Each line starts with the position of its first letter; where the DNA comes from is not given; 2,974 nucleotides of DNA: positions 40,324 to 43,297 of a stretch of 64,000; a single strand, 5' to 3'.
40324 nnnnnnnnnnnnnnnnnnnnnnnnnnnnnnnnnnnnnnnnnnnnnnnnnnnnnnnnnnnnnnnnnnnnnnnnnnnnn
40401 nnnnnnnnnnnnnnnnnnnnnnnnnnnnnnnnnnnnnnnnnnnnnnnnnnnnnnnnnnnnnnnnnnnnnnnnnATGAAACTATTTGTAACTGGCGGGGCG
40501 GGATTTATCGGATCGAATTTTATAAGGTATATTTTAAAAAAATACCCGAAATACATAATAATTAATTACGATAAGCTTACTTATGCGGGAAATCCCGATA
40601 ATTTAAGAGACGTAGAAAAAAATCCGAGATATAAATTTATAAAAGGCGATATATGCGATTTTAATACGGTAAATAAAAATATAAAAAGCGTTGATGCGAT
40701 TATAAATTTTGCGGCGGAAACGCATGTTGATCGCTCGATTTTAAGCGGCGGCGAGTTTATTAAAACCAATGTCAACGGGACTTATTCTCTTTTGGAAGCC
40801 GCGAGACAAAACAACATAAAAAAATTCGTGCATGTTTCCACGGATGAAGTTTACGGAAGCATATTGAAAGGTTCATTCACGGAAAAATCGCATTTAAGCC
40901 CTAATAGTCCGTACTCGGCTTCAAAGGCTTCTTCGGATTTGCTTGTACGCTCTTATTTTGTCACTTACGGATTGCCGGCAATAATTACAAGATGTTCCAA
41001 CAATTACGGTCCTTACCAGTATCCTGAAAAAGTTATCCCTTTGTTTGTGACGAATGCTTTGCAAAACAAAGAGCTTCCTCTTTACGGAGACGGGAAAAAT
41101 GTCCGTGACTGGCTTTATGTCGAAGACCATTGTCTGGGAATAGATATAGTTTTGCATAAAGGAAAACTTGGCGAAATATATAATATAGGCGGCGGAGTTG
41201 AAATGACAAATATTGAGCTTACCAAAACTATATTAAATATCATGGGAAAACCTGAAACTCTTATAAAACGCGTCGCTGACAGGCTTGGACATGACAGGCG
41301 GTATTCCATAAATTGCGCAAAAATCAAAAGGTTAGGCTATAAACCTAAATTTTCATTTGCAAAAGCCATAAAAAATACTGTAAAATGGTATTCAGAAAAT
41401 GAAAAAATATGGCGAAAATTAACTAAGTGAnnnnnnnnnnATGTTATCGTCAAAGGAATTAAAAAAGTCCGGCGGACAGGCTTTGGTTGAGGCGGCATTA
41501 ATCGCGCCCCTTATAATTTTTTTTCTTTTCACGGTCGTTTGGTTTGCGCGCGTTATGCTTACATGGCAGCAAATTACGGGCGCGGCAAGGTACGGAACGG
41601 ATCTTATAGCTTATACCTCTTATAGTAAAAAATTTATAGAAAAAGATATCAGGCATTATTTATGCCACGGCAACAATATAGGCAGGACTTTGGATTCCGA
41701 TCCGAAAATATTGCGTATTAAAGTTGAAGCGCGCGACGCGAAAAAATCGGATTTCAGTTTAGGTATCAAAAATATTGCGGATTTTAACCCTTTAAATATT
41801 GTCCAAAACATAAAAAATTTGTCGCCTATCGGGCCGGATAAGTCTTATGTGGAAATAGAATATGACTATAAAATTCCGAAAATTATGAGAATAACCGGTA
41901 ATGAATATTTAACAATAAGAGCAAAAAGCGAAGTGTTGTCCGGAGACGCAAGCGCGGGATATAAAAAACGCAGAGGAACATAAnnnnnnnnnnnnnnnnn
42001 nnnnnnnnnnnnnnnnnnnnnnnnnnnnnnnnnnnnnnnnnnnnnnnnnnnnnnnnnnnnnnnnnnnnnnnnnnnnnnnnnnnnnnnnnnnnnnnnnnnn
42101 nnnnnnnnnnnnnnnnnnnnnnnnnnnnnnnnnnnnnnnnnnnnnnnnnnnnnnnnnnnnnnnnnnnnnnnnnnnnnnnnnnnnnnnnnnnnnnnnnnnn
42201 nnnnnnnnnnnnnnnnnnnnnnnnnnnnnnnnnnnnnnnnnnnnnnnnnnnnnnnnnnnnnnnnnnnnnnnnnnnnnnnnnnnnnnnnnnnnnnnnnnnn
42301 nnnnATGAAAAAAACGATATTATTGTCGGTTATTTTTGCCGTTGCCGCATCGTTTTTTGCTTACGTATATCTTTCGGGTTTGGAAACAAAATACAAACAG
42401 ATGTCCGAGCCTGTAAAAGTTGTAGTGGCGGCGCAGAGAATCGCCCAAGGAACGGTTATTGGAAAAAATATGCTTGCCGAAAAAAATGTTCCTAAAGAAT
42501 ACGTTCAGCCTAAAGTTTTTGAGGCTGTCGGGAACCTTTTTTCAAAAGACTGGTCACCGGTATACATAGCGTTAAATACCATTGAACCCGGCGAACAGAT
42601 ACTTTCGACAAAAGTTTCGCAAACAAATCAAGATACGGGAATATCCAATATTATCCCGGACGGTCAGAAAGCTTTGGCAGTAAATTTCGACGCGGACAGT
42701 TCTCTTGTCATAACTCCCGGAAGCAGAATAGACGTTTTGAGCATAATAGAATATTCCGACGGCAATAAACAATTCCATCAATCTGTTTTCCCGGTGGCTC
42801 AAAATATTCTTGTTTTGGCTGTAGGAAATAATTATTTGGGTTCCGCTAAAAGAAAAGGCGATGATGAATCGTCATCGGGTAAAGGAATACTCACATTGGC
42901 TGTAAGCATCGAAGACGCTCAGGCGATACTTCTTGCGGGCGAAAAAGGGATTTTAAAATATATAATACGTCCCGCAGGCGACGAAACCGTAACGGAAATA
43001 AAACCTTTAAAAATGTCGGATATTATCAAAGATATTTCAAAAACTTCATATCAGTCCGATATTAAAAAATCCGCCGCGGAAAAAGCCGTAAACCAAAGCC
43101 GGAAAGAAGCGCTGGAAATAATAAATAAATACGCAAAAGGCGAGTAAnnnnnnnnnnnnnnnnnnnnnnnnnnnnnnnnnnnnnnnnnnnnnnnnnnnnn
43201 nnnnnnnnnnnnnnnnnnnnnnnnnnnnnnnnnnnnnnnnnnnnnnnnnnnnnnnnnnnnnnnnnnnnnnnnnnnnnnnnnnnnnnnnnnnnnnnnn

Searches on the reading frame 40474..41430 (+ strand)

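Call 67: search_protein_families(library=pfam, proteins=[window:40474-41430:+], max_evalue=0.00001)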
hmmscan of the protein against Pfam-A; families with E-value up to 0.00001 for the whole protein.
window:40474-41430:+ (318 aa): 7 families
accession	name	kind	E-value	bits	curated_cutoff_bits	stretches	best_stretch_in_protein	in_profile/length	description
PF16363.11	GDP_Man_Dehyd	-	3.6e-82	276.9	27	1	4-301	1-331/332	GDP-mannose 4,6 dehydratase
PF01370.27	Epimerase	-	3e-66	223.7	20.9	1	4-239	2-240/240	NAD dependent epimerase/dehydratase family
PF01073.25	3Beta_HSD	-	4.7e-25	88.6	22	1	5-218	2-220/280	3-beta hydroxysteroid dehydrogenase/isomerase family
PF02719.21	Polysacc_synt_2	-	8.5e-20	71.6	20.2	1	4-259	2-249/293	Polysaccharide biosynthesis protein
PF07993.18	NAD_binding_4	-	1.6e-16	60.7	20.1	1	5-176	1-206/258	Male sterility protein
PF04321.23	RmlD_sub_bind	-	7.3e-16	58.5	27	1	1-267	1-241/287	RmlD substrate binding domain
PF13460.12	NAD_binding_10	-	3.3e-10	40.6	27.2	1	7-159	1-132/184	NAD(P)H-binding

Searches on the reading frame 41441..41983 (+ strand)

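Call 67: search_protein_families(library=pfam, proteins=[window:41441-41983:+], max_evalue=0.00001)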
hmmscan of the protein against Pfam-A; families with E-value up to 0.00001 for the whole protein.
window:41441-41983:+ (180 aa): 1 family
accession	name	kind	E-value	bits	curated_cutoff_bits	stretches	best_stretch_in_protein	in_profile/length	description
PF07811.17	TadE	-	1.8e-11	44.4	22.9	1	12-52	1-41/43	TadE-like protein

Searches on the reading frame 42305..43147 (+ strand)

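Call 67: search_protein_families(library=pfam, proteins=[window:42305-43147:+], max_evalue=0.00001)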
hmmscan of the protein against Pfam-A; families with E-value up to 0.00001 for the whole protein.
window:42305-43147:+ (280 aa): 1 family
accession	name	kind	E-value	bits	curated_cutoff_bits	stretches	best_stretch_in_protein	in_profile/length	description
PF16976.10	RcpC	-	1.4e-15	57.6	28.8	1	112-222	2-114/114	Flp pilus assembly protein RcpC/CpaB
